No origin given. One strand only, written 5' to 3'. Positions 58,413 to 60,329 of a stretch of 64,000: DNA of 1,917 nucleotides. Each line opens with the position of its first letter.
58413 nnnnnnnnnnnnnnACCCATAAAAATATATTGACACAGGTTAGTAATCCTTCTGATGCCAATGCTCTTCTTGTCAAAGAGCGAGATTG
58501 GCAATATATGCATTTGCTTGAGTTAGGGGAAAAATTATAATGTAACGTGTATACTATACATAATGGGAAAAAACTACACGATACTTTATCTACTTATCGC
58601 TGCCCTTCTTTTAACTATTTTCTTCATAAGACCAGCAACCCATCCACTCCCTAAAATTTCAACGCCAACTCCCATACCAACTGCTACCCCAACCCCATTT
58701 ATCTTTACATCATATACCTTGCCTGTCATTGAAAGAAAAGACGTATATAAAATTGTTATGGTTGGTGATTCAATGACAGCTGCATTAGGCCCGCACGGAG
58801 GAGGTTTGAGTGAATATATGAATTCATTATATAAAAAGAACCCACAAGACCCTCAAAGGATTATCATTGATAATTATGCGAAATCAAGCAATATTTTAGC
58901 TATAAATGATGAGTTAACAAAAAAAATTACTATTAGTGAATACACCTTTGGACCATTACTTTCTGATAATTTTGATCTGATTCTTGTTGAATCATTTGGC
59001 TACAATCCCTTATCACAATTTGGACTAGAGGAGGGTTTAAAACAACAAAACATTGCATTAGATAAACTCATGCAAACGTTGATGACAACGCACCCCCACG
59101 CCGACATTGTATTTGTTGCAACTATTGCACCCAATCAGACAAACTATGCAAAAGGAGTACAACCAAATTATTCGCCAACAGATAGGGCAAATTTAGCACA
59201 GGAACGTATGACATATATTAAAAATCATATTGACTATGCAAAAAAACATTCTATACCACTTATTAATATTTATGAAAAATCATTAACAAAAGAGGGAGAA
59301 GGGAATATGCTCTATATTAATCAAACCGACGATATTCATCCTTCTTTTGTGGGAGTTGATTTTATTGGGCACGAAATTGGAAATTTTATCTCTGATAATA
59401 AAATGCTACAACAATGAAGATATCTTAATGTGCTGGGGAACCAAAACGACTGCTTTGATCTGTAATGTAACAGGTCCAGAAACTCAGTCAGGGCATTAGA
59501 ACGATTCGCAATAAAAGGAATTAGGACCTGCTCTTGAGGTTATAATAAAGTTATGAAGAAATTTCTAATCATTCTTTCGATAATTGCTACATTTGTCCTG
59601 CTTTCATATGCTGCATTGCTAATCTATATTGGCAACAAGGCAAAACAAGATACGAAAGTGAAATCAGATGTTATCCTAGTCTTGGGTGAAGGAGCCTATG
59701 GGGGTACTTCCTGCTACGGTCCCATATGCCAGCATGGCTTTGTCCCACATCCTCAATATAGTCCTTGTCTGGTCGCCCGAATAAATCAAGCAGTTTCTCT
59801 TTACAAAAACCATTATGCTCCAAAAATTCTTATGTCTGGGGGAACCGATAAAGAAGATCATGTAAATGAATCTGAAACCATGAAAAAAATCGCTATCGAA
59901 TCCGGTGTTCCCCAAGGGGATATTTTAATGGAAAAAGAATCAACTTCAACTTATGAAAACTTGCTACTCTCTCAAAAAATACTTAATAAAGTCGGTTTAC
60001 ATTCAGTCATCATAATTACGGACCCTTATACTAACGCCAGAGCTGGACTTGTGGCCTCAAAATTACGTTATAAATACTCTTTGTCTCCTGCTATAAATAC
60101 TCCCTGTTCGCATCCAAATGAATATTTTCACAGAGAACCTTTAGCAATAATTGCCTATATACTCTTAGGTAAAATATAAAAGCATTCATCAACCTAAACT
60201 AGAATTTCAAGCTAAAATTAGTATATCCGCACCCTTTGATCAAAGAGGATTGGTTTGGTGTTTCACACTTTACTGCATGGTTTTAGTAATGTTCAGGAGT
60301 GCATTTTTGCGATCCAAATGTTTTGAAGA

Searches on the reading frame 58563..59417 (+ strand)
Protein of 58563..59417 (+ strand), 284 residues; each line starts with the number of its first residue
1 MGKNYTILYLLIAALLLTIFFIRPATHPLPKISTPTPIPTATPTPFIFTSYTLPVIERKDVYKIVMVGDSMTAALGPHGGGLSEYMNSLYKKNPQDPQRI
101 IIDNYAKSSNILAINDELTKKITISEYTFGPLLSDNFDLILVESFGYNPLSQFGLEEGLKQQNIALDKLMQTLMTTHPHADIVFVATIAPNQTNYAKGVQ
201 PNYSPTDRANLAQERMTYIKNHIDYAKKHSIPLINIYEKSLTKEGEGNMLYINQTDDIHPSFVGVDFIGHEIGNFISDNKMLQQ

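Call 64: search_protein_families(library=pfam, proteins=[window:58563-59417:+], max_evalue=0.0001)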
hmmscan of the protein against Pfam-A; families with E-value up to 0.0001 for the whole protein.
window:58563-59417:+ (284 aa): 1 family
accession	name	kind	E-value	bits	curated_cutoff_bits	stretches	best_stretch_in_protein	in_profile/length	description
PF13472.12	Lipase_GDSL_2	-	4.1e-06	27.9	32.9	1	67-261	2-172/178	GDSL-like Lipase/Acylhydrolase family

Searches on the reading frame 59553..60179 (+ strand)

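Call 64: search_protein_families(library=pfam, proteins=[window:59553-60179:+], max_evalue=0.0001)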
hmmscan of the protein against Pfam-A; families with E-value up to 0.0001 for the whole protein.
window:59553-60179:+ (208 aa): 1 family
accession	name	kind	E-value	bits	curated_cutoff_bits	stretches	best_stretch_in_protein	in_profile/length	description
PF02698.23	DUF218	-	7.9e-26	91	27.6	1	39-180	1-105/133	DUF218 domain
